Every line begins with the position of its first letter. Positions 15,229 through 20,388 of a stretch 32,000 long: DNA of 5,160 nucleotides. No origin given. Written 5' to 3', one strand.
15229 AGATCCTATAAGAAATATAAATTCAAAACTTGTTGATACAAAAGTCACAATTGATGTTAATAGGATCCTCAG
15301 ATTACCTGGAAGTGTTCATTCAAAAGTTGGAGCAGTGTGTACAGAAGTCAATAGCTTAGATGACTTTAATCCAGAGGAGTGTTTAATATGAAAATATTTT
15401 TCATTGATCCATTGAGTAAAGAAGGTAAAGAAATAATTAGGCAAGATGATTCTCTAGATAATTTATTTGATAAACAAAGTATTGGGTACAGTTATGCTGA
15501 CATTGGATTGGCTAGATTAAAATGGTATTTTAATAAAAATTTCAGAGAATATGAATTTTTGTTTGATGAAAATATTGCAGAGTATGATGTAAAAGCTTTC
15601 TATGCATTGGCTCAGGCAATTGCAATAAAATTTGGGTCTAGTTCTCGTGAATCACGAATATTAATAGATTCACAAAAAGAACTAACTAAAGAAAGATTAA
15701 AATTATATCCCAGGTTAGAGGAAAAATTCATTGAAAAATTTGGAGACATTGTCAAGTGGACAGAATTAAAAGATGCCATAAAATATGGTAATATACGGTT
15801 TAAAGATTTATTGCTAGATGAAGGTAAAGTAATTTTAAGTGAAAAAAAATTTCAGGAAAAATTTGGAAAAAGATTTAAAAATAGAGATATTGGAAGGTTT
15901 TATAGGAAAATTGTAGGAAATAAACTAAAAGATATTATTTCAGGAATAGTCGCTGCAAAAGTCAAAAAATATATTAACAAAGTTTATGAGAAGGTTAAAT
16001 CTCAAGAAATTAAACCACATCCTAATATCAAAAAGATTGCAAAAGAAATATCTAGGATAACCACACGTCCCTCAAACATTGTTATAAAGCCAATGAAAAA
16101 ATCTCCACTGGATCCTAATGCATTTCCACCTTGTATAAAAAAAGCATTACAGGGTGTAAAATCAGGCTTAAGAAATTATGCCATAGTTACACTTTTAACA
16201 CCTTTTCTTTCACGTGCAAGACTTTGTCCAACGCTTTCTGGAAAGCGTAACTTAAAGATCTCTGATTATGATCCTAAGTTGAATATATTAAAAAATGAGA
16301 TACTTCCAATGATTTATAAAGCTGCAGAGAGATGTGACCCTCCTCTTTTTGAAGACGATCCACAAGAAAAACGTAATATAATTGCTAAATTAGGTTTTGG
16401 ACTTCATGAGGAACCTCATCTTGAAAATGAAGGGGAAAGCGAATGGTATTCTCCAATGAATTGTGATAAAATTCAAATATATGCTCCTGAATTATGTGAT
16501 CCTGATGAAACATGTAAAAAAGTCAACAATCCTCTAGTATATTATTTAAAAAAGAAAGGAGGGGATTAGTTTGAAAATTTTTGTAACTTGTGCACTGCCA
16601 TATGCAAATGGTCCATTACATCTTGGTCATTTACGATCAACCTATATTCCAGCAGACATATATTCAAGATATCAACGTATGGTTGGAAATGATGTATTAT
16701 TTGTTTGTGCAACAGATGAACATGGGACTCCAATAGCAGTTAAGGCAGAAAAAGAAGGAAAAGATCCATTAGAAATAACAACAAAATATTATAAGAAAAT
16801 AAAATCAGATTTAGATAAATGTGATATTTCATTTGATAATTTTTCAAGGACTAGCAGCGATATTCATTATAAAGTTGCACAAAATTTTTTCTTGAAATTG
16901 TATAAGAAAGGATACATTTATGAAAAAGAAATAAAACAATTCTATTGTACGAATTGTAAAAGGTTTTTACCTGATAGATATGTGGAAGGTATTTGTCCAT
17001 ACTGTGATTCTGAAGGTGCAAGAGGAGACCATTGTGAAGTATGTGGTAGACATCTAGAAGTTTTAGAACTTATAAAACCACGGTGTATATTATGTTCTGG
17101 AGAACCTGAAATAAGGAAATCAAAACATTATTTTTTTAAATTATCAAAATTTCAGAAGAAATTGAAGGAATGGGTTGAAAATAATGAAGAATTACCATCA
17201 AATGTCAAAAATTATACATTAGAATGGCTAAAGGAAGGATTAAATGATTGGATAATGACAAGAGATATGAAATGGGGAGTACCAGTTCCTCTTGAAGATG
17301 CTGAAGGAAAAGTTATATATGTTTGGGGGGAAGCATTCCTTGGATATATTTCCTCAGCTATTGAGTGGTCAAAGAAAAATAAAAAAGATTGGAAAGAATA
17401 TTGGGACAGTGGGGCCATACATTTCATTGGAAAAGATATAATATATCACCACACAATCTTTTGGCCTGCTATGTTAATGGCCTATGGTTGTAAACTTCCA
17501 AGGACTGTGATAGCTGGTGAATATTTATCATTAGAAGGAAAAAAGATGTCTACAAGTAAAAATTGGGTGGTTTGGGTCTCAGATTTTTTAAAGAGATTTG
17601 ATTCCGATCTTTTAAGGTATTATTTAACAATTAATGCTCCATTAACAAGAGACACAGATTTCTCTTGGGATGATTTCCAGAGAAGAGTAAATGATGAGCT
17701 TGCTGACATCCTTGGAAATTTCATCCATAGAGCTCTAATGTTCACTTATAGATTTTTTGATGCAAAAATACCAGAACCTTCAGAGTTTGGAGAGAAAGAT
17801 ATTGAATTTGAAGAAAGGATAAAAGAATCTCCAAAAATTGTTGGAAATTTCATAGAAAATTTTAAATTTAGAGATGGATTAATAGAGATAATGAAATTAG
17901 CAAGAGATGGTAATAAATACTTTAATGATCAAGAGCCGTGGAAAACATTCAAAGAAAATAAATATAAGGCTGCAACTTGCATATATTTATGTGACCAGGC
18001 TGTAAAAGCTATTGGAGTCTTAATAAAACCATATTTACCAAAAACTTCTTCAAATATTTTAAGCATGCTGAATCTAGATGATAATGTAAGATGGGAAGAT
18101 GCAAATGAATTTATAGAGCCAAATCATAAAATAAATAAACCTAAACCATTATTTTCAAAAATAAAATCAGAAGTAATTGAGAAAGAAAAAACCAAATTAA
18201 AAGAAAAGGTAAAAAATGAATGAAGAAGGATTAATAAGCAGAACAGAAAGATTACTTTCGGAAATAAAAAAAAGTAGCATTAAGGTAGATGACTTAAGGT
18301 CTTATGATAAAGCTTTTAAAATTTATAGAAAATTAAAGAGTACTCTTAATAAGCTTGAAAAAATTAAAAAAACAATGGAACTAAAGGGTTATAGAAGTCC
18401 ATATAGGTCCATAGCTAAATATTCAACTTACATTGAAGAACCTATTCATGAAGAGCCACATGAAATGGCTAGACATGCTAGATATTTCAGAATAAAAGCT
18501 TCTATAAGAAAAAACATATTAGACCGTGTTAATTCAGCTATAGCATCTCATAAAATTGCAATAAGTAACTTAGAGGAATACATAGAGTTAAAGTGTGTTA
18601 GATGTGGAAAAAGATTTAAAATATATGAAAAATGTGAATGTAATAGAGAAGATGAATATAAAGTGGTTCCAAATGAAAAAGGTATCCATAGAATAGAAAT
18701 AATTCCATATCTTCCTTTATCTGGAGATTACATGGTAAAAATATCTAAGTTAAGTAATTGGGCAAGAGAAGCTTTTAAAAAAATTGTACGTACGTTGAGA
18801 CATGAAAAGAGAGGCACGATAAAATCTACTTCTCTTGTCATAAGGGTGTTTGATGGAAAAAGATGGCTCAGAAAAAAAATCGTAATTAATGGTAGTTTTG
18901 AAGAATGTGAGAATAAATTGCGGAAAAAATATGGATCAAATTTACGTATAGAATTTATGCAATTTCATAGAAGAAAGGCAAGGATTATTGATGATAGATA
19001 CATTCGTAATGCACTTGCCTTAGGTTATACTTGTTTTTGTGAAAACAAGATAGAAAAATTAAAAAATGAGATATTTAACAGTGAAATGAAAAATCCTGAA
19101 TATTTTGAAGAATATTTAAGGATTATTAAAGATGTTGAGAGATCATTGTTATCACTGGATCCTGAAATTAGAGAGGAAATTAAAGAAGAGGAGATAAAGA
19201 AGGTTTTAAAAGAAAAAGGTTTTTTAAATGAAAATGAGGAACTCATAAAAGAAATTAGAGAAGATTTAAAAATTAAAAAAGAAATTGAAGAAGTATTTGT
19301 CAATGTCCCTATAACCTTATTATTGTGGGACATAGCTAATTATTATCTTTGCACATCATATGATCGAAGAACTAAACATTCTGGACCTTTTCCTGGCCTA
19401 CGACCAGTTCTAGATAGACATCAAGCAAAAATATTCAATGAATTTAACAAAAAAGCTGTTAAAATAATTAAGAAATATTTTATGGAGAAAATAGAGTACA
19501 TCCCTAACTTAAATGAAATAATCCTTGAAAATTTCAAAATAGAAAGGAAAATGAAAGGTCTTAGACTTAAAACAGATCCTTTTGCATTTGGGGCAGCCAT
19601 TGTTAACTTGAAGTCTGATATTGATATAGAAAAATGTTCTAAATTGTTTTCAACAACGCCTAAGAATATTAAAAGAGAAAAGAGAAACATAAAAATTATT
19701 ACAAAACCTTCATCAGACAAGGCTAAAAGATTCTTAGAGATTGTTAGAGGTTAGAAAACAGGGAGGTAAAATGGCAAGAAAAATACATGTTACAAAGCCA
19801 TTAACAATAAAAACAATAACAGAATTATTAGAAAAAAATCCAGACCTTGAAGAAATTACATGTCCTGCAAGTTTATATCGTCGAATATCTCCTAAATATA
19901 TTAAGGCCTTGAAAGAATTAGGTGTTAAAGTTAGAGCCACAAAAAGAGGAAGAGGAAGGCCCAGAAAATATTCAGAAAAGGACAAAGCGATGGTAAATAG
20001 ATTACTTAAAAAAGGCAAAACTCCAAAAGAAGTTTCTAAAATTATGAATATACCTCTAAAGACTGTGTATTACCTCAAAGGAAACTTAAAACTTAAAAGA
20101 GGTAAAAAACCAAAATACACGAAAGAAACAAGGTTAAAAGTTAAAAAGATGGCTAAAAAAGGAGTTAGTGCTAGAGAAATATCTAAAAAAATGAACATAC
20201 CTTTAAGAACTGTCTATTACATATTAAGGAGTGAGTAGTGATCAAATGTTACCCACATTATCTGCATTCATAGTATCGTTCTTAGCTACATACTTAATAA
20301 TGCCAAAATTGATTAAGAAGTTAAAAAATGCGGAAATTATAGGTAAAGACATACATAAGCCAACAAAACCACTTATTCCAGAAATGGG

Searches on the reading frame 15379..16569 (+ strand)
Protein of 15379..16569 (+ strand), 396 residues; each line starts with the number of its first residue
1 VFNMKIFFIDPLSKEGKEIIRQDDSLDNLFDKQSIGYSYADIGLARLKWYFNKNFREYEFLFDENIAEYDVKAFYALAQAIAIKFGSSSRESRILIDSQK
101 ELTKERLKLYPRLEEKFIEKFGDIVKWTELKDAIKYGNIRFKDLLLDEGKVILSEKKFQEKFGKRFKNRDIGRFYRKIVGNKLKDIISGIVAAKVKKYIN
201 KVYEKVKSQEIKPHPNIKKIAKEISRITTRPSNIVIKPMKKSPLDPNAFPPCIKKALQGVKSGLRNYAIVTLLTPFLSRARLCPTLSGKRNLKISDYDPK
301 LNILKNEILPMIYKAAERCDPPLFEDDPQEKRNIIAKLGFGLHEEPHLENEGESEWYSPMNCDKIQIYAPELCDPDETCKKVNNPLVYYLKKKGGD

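Call 20: search_protein_families(library=pfam, proteins=[window:15379-16569:+], max_evalue=0.00001)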
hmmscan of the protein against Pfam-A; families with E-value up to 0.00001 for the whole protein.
window:15379-16569:+ (396 aa): 1 family
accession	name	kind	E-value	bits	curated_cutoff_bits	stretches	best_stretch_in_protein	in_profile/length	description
PF04104.19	DNA_primase_lrg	-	1e-15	58.2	22.4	1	181-378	31-213/266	Eukaryotic and archaeal DNA primase, large subunit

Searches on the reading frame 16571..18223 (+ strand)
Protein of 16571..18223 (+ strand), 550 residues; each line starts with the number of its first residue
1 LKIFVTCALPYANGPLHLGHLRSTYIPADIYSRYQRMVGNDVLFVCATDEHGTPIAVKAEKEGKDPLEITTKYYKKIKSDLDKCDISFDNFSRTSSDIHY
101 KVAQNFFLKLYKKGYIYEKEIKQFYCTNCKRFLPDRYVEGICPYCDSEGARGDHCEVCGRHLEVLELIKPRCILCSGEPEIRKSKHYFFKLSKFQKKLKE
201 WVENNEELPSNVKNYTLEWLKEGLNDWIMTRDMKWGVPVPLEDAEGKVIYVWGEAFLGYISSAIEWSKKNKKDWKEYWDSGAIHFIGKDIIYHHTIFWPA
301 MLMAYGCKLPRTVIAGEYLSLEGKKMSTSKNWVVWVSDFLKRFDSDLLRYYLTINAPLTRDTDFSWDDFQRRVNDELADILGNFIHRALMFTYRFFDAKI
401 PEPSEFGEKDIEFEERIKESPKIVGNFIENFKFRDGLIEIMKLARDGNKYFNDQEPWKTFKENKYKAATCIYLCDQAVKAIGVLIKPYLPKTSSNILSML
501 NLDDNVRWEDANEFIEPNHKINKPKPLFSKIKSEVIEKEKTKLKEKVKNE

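Call 20: search_protein_families(library=pfam, proteins=[window:16571-18223:+], max_evalue=0.00001)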
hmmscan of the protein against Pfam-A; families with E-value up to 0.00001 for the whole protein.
window:16571-18223:+ (550 aa): 4 families
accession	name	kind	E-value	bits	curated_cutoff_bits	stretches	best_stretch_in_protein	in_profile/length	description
PF09334.17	tRNA-synt_1g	-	4.5e-174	579.2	20.1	1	3-388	1-390/391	tRNA synthetases class I (M)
PF00133.28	tRNA-synt_1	-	2.1e-26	93.1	22.7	1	9-241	31-245/414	tRNA synthetases class I (I, L, M and V)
PF19303.5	Anticodon_3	-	1.2e-16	61.4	23.5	1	400-542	1-146/152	Anticodon binding domain of methionyl tRNA ligase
PF01406.26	tRNA-synt_1e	-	2.8e-15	56.9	27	2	14-123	21-128/301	tRNA synthetases class I (C) catalytic domain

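Call 40: find_homologous_proteins(query=window:16571-18223:+, max_evalue=1e-50)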
Query window:16571-18223:+ (550 aa): 8000 proteins with E <= 1e-50 among 8000 candidates; the best 120 are listed.
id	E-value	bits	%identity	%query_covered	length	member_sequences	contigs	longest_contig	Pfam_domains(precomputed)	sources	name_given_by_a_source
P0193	0.0e+0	1298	100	100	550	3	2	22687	PF09334.18,PF01406.26,PF00133.29,PF19303.6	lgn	-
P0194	5.6e-287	971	71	99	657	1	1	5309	PF09334.18,PF01406.26,PF00133.29,PF01588.27,PF19303.6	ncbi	-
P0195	6.0e-283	958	69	99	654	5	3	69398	PF09334.18,PF01406.26,PF00133.29,PF01588.27,PF19303.6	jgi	-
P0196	8.3e-282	954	69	100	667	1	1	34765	PF09334.18,PF01406.26,PF00133.29,PF01588.27,PF19303.6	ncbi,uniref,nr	ncbi:methionine--tRNA ligase [Methanobacterium alcaliphilum]|uniref:methionine--tRNA ligase n=1 Tax=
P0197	8.7e-282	954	70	99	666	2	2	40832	PF09334.18,PF01406.26,PF00133.29,PF01588.27,PF19303.6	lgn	-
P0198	1.5e-279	946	69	100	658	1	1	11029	PF09334.18,PF01406.26,PF00133.29,PF01588.27,PF19303.6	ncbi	-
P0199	3.7e-279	945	68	100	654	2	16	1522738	PF09334.18,PF01406.26,PF00133.29,PF01588.27,PF19303.6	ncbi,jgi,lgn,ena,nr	ncbi:MAG TPA: methionine--tRNA ligase [Methanothermobacter sp.]|nr:methionine--tRNA ligase [Methanot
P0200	9.3e-279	944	69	99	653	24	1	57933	PF09334.18,PF01406.26,PF00133.29,PF01588.27,PF19303.6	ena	-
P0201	1.4e-278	943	69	99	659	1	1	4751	PF09334.18,PF01406.26,PF08264.20,PF00133.29,PF01588.27,PF19303.6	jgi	jgi:methionyl-tRNA synthetase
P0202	1.6e-278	943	69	99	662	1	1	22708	PF09334.18,PF01406.26,PF00133.29,PF01588.27,PF19303.6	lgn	-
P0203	1.6e-277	940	69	100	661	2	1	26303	PF09334.18,PF01406.26,PF00133.29,PF01588.27,PF19303.6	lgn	-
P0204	2.2e-277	939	69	99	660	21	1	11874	PF09334.18,PF01406.26,PF08264.20,PF00133.29,PF01588.27,PF19303.6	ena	-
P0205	3.1e-277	939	69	99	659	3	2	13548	PF09334.18,PF01406.26,PF08264.20,PF00133.29,PF01588.27,PF19303.6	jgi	jgi:methionyl-tRNA synthetase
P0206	8.0e-277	937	69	100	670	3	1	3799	PF09334.18,PF01406.26,PF08264.20,PF00133.29,PF01588.27,PF19303.6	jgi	jgi:methionyl-tRNA synthetase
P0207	1.4e-276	937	68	100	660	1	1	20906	PF09334.18,PF01406.26,PF08264.20,PF00133.29,PF01588.27,PF19303.6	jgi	-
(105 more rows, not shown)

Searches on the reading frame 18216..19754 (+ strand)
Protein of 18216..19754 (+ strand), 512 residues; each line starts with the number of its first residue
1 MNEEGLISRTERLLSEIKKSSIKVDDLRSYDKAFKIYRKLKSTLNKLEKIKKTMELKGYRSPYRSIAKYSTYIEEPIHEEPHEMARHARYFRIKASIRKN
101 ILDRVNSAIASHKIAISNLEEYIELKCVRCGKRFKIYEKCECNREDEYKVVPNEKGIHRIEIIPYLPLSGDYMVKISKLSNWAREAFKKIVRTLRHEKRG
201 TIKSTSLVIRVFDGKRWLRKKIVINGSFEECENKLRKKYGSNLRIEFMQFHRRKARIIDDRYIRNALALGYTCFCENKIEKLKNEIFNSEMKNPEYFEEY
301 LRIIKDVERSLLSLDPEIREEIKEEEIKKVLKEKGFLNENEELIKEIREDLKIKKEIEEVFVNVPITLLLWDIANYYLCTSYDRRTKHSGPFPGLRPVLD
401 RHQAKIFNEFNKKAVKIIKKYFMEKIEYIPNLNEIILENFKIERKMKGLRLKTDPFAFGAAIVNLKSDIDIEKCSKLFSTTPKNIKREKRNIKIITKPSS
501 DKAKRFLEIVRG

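Call 20: search_protein_families(library=pfam, proteins=[window:18216-19754:+], max_evalue=0.00001)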
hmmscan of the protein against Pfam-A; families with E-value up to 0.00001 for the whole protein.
window:18216-19754:+ (512 aa): 1 family
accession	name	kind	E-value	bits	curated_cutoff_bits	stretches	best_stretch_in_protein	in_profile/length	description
PF04409.17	DUF530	-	7.6e-226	751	27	1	1-511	1-521/521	Protein of unknown function (DUF530)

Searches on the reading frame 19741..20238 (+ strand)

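Call 20: search_protein_families(library=pfam, proteins=[window:19741-20238:+], max_evalue=0.00001)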
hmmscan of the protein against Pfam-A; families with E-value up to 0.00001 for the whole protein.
window:19741-20238:+ (165 aa): 7 families
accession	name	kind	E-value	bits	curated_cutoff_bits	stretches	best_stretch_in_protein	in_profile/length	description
PF13384.12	HTH_23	-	4e-12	46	24.6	0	127-163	3-39/50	Homeodomain-like domain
PF02796.21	HTH_7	-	6.1e-11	42.7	23.8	0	72-110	1-39/45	Helix-turn-helix domain of resolvase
PF13518.12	HTH_28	-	1e-06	29.2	25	0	131-163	2-34/52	Helix-turn-helix domain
PF00196.25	GerE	-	1.4e-06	28.2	23.5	0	87-119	12-44/57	Bacterial regulatory proteins, luxR family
PF25787.1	HTH_SB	-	2.1e-06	27.9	43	0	127-163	8-44/53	Sleeping Beauty transposase HTH domain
PF13551.12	HTH_29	-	3.1e-06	27.6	28.1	0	131-161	1-32/64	Winged helix-turn helix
PF08281.18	Sigma70_r4_2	-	8.1e-06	25.8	25.7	0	141-160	26-45/54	Sigma-70, region 4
